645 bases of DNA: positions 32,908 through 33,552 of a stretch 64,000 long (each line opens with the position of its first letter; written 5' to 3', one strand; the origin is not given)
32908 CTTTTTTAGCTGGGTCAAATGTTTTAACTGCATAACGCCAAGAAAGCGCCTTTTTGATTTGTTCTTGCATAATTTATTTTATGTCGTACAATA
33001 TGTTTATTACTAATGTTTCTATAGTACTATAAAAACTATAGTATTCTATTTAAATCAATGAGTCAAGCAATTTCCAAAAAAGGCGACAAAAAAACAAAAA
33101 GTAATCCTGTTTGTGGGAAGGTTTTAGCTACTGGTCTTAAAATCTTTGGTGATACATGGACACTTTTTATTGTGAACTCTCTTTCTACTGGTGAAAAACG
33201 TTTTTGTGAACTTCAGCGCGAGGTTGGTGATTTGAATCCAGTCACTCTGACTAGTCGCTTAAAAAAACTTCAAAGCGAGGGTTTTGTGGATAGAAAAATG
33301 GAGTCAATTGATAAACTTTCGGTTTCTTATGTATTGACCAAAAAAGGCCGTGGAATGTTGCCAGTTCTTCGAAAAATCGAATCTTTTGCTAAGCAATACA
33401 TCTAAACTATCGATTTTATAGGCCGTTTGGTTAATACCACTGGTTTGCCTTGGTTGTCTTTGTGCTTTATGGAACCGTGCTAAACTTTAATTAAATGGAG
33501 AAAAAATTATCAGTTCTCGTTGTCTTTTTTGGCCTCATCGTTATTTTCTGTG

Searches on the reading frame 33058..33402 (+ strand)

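Call 84: search_protein_families(library=pfam, proteins=[window:33058-33402:+], max_evalue=0.01)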
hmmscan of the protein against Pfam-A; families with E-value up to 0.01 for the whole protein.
window:33058-33402:+ (115 aa): 4 families
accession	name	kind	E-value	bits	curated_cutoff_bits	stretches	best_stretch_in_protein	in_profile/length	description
PF01638.23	HxlR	-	1.3e-18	67.1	20.8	1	30-115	2-87/91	HxlR-like helix-turn-helix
PF14947.12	HTH_45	-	0.00044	20.6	25.5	1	58-111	30-76/77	Winged helix-turn-helix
PF01022.26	HTH_5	-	0.0034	17.7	22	1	38-78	7-46/47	Bacterial regulatory protein, arsR family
PF22381.2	Staph_reg_Sar_Rot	-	0.0053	17.3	27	1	38-99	19-80/85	Transcriptional regulator SarA/Rot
